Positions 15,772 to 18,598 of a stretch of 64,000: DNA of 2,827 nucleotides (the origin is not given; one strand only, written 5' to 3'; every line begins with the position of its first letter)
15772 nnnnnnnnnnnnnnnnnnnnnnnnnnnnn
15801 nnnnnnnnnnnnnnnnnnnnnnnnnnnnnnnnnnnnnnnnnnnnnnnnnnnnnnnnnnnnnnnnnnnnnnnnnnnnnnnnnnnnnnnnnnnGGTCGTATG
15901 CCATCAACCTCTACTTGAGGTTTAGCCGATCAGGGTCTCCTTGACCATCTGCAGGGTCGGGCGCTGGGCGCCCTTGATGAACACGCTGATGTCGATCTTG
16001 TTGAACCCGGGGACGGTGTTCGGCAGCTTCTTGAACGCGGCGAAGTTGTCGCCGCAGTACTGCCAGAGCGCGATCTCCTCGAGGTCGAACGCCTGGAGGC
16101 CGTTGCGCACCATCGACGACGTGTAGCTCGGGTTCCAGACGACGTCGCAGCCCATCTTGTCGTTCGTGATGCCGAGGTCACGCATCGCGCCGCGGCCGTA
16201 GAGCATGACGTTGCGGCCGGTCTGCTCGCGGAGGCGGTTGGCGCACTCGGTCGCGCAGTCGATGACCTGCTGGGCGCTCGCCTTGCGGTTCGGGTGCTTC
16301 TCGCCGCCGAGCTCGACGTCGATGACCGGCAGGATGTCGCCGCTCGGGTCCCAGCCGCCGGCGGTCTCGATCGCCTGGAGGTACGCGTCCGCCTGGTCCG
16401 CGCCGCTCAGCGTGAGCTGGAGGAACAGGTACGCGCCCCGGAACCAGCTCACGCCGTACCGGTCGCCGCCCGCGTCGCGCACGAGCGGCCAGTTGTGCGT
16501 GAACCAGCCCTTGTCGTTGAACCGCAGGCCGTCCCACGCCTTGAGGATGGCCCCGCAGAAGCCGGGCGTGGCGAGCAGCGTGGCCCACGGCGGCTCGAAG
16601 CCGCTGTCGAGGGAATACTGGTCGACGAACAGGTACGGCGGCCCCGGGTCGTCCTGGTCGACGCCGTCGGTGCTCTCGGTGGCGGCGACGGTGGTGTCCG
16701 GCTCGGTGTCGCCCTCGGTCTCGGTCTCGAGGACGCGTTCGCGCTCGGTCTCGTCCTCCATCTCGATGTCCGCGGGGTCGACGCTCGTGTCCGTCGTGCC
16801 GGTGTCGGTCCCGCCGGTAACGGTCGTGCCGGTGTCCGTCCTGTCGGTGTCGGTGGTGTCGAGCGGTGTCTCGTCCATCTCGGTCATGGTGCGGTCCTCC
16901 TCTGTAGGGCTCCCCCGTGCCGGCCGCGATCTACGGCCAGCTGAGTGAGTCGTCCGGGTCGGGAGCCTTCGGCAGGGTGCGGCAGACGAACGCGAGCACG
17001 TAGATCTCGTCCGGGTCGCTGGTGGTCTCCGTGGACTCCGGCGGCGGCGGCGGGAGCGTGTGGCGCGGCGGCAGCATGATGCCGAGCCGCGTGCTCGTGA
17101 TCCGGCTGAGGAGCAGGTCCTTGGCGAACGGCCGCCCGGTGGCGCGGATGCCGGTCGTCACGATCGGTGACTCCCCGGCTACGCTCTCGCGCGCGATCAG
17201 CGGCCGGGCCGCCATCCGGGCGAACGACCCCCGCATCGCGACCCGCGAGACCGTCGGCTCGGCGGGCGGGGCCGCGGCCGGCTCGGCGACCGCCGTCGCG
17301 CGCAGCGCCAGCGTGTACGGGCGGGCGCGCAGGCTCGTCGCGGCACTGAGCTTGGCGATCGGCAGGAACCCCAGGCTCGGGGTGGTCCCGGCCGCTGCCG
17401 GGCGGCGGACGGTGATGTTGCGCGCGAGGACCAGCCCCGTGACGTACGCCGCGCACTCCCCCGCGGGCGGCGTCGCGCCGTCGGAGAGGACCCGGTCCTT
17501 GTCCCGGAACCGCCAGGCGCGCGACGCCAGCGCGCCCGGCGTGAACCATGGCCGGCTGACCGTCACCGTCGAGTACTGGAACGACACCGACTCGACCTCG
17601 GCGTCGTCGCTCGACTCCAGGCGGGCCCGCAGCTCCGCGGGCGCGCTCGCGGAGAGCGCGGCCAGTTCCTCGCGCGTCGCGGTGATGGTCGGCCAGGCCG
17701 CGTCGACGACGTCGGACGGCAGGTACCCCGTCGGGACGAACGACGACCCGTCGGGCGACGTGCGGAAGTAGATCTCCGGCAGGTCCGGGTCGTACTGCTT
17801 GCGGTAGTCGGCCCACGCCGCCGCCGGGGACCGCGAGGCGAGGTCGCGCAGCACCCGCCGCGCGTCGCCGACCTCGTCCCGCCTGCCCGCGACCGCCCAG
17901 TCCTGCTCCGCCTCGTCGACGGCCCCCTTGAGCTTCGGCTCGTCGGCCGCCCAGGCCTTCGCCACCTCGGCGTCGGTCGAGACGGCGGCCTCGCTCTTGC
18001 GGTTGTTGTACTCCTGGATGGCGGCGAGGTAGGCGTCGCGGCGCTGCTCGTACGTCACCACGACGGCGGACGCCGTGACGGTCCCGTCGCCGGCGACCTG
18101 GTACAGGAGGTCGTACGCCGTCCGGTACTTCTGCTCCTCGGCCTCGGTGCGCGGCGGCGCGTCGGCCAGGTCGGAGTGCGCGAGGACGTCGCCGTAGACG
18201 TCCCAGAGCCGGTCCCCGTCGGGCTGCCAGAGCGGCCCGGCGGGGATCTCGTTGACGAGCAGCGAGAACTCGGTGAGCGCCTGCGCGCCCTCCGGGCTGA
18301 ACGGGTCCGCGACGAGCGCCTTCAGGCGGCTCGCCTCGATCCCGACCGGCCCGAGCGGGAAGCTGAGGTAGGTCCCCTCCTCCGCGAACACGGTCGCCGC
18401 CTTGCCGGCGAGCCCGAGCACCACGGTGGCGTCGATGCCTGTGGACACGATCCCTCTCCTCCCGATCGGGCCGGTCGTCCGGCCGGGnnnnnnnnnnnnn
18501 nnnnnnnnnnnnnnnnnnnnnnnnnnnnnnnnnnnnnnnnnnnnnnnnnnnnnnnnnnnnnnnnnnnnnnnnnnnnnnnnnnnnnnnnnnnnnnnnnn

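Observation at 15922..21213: Signal-peptide-less four-gene operon: hemopexin-lysozyme fusion, two paralogous unknowns, GH25 muramidase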

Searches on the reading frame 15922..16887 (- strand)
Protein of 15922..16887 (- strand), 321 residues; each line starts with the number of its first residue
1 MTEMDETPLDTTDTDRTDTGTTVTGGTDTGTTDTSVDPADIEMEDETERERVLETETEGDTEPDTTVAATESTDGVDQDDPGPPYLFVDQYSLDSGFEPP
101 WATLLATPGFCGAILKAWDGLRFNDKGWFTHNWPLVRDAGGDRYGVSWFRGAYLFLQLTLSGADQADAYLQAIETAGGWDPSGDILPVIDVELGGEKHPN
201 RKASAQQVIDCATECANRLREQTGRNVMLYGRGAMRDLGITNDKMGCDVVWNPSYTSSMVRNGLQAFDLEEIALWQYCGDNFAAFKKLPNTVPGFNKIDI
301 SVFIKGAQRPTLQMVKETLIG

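Call 4: search_protein_families(library=pfam, proteins=[window:15922-16887:-], max_evalue=1)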
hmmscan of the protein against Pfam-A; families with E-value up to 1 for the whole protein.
window:15922-16887:- (321 aa): 1 family
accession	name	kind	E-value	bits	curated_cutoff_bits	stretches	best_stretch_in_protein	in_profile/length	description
PF01183.26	Glyco_hydro_25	-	1e-08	36.2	27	1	101-278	12-172/180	Glycosyl hydrolases family 25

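Call 5: search_protein_families(library=ncbifam, proteins=[window:15922-16887:-], max_evalue=1)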
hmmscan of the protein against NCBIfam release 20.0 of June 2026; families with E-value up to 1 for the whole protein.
window:15922-16887:- (321 aa): 0 families

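Call 19: search_protein_families(library=phrogs, proteins=[window:15922-16887:-], max_evalue=0.1)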
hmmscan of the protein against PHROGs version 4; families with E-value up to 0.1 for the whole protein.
window:15922-16887:- (321 aa): 1 family
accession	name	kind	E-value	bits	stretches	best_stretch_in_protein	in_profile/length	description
phrog_6219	-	lysis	0.00014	22.5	1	151-303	57-186/326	endolysin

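Call 20: search_protein_families(library=padloc, proteins=[window:15922-16887:-], max_evalue=0.1)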
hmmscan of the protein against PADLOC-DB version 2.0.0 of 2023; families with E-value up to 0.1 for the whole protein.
window:15922-16887:- (321 aa): 0 families

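Call 77: search_solved_structures(query=window:15922-16887:-, max_evalue=0.01, show_alignments=1)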
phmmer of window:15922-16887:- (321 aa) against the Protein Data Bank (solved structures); distinct sequences matched with E-value up to 0.01: 2.
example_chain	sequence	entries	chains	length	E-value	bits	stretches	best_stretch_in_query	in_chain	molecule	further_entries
6zmv_A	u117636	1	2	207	0.00073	21.9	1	112-231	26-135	muramidase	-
2wag_A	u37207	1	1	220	0.0012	21.2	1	112-255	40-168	LYSOZYME, PUTATIVE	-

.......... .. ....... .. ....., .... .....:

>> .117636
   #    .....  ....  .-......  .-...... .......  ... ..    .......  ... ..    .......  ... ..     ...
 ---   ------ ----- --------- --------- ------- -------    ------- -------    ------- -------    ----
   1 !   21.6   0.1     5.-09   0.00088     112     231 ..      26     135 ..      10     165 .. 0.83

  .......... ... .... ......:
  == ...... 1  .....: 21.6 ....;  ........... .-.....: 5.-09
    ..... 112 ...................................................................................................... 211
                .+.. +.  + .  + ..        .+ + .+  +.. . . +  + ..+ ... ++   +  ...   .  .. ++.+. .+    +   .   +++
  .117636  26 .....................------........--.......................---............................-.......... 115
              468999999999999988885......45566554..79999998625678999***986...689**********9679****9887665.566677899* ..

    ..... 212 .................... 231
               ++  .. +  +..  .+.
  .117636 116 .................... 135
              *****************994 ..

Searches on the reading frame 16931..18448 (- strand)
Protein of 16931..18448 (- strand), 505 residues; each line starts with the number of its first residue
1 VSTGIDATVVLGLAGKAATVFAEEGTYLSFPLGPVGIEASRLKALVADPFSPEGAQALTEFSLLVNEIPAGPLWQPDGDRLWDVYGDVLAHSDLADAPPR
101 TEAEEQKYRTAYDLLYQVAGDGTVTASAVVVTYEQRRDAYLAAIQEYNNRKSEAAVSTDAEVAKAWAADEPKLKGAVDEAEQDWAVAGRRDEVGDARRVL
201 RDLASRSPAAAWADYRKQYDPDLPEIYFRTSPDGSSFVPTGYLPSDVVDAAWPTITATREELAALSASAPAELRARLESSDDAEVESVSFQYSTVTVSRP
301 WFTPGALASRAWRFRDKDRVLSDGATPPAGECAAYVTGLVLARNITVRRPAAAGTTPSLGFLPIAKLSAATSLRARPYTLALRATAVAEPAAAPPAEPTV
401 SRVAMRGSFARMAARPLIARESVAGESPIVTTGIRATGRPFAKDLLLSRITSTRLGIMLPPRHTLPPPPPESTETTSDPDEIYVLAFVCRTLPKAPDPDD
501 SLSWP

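Call 4: search_protein_families(library=pfam, proteins=[window:16931-18448:-], max_evalue=1)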
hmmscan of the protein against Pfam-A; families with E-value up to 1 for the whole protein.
window:16931-18448:- (505 aa): 0 families

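Call 5: search_protein_families(library=ncbifam, proteins=[window:16931-18448:-], max_evalue=1)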
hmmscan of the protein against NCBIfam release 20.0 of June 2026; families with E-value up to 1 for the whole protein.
window:16931-18448:- (505 aa): 0 families

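Call 19: search_protein_families(library=phrogs, proteins=[window:16931-18448:-], max_evalue=0.1)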
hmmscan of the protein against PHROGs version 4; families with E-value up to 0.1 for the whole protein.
window:16931-18448:- (505 aa): 0 families

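Call 20: search_protein_families(library=padloc, proteins=[window:16931-18448:-], max_evalue=0.1)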
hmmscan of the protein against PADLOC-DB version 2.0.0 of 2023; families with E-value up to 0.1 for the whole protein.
window:16931-18448:- (505 aa): 0 families

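Call 28: find_homologous_proteins(query=window:16931-18448:-)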
Query window:16931-18448:- (505 aa): 72 proteins with E <= 0.001 among 8000 candidates.
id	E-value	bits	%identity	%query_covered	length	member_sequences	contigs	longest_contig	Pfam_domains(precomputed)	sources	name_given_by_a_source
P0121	0.0e+0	1096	100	100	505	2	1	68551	-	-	-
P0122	2.4e-197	675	64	100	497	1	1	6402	-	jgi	jgi:hypothetical protein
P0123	1.4e-163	563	64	75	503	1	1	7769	-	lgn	-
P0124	3.0e-161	556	56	100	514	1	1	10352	-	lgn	-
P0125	3.7e-157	542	56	100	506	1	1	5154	-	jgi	jgi:hypothetical protein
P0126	4.1e-156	539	53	99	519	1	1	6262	-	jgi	-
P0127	1.4e-152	527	52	100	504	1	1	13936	-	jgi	jgi:hypothetical protein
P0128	6.0e-152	525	53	99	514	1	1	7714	-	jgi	jgi:hypothetical protein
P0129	2.0e-151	523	63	75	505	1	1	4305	-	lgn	-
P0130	9.8e-151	521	54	99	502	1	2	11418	-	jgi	-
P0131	3.5e-149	516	53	100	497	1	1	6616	-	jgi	jgi:hypothetical protein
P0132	6.1e-149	515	53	99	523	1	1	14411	-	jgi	jgi:hypothetical protein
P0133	1.1e-148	514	53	100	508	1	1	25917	-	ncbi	-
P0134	4.5e-148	512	53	100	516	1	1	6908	-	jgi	jgi:hypothetical protein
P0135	4.1e-145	502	59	74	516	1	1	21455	-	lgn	-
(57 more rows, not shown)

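Call 49: predict_structure(alignment_id=A2)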
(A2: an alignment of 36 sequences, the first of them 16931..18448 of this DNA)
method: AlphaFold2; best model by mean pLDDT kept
length: 505 residues; sequences in the alignment: 36
mean_pLDDT: 80.5   pTM: 0.78
mean pLDDT of the five models: 80.5, 78.6, 77.7, 77.4, 76.9
residues with pLDDT >= 90: 306; 70-90: 73; 50-70: 26; < 50: 100
segments of 3 or more residues with pLDDT < 50: 1-3, 362-454
pLDDT, mean of each block of 10 residues (from residue 1): 66 93 93 90 94 94 95 89 96 92 95 95 91 91 93 90 94 97 97 95 88 92 91 91 93 92 91 83 85 95 94 96 90 96 93 61 44 45 45 44 39 36 36 35 39 51 55 89 96 95 91
secondary structure, 60 per line:
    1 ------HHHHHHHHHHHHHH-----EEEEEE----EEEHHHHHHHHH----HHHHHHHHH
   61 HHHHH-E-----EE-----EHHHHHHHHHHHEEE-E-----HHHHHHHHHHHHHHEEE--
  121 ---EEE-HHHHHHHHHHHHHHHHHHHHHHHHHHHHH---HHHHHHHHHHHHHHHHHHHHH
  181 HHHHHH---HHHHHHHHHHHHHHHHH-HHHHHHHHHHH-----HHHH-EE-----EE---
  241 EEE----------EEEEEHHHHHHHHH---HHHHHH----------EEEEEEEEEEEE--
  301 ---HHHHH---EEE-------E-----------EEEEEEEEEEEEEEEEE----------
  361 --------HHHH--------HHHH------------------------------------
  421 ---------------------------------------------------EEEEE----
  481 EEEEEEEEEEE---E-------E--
elements in order: H7-20 E26-31 E36-38 H39-47 H52-65 H81-91 E92-94 H102-115 E116-118 E124-126 H128-156 H160-186 H190-206 H208-218 H224-227 E241-243 E254-258 H259-267 H271-276 E287-298 H304-308 E312-314 E334-350 H369-372 H381-384 E472-476 E481-491

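Call 52: fold_search(model_id=the predicted structure, library=pdb)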
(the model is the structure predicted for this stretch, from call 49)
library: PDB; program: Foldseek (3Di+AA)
matches with E <= 10: 85; with E <= 0.001: 0
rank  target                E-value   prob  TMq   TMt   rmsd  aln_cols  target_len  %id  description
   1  7n52_C                3.9e-01  0.08  0.11  0.19  12.1       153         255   14  Structure of a bacterial gasdermin from Runella zeae (released 2021-06-23)
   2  6zre_A                7.7e-01  0.01  0.07  0.08  35.3       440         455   13  Deciphering the role of the channel constrictions in the opening mechanism of MexAB-OprM efflux pump from Pseudomonas  (released 2021-07-28)
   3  6owk                  9.1e-01  0.14  0.12  0.11  19.4       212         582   18  Crystal structure of a Bacillus thuringiensis Cry1B.867 tryptic core variant (released 2019-06-19)
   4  4i9q_B                1.2e+00  0.04  0.09  0.06  18.8       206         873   12  Crystal structure of the ternary complex of the D714A mutant of RB69 DNA polymerase (released 2013-10-09)
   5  5xu0_B                2.1e+00  0.02  0.08  0.16  29.1       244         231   11  Structure of the membrane fusion protein Spr0693 from Streptococcus pneumoniae R6 (released 2018-01-24)
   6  8xx8_A                2.9e+00  0.06  0.11  0.21  21.0       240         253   14  Structure of Glycilhalorhodopsin from Salinarimonas soli (released 2024-10-16)
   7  8r96_E                3.1e+00  0.06  0.11  0.19  20.4       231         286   11  Crystal structure of the cryorhodopsin CryoR2 at pH 4.6, type A crystals (released 2024-12-11)
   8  7akz_A                3.2e+00  0.01  0.07  0.07  35.0       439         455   13  Deciphering the role of the channel constrictions in the opening mechanism of MexAB-OprM efflux pump from Pseudomonas  (released 2022-04-13)
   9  7w6k_A                3.8e+00  0.01  0.07  0.09  22.0       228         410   10  Cryo-EM structure of GmALMT12/QUAC1 anion channel (released 2022-03-16)
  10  8r96_B                4.0e+00  0.04  0.10  0.17  22.4       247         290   10  Crystal structure of the cryorhodopsin CryoR2 at pH 4.6, type A crystals (released 2024-12-11)
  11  9bif_T                4.2e+00  0.12  0.10  0.28  18.5       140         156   10  Fab B11-OspCA complex (released 2024-11-20)
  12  8xx8_B                4.2e+00  0.04  0.11  0.20  21.1       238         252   16  Structure of Glycilhalorhodopsin from Salinarimonas soli (released 2024-10-16)
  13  8xx8_C                4.4e+00  0.03  0.11  0.19  21.4       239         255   15  Structure of Glycilhalorhodopsin from Salinarimonas soli (released 2024-10-16)
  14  7n52_A                4.4e+00  0.02  0.09  0.15   5.0        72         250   12  Structure of a bacterial gasdermin from Runella zeae (released 2021-06-23)
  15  3sun_A                4.4e+00  0.02  0.10  0.06  17.1       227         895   10  RB69 DNA Polymerase (Y567A) Ternary Complex with dTTP Opposite 2AP (AT rich sequence) (released 2011-11-09)
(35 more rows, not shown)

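Call 66: fold_search(model_id=the predicted structure, library=viral)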
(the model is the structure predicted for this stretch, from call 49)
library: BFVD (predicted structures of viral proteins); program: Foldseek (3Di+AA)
matches with E <= 10: 19; with E <= 0.001: 0
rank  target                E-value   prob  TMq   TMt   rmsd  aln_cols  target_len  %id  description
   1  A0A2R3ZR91            9.3e-01  0.33  0.13  0.07   9.3       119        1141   18  (no name in the UniProt tables at hand)
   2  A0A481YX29            1.5e+00  0.03  0.08  0.12  14.2       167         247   12  C2H2 type zinc finger protein [Marseillevirus LCMAC202]
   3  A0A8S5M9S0            1.9e+00  0.06  0.10  0.11  22.4       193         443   13  Bacteriocin [Siphoviridae sp. ctv4j104]
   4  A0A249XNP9            3.7e+00  0.14  0.10  0.37   9.8        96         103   17  Uncharacterized protein [Brevibacterium phage LuckyBarnes]
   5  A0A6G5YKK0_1          3.7e+00  0.02  0.10  0.06  26.0       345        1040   13  (no name in the UniProt tables at hand)
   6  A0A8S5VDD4            3.9e+00  0.06  0.10  0.20  17.9       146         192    6  Uncharacterized protein [Siphoviridae sp. ctDXu9]
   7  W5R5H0                3.9e+00  0.01  0.05  0.05  34.1       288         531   12  RNA-directed RNA polymerase (Fragment) [Bat nodavirus]
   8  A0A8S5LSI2            4.5e+00  0.07  0.10  0.32  20.1       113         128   11  Uncharacterized protein [Siphoviridae sp. ctYBm1]
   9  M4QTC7                4.8e+00  0.01  0.06  0.14  20.7       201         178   15  (no name in the UniProt tables at hand)
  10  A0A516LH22            5.1e+00  0.01  0.08  0.05  26.5       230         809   17  (no name in the UniProt tables at hand)
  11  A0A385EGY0            5.3e+00  0.06  0.11  0.30  11.6       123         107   16  Uncharacterized protein [Caulobacter phage CcrSC]
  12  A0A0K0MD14            5.6e+00  0.01  0.09  0.06  24.0       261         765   10  (no name in the UniProt tables at hand)
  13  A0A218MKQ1            6.2e+00  0.06  0.06  0.15  11.7        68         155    9  Tail assembly chaperone [uncultured virus]
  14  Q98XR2                6.6e+00  0.06  0.11  0.32  13.1       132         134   12  DNA-directed DNA polymerase (Fragment) [Anguillid herpesvirus 1]
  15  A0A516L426            6.6e+00  0.06  0.11  0.22  17.8       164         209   12  (no name in the UniProt tables at hand)
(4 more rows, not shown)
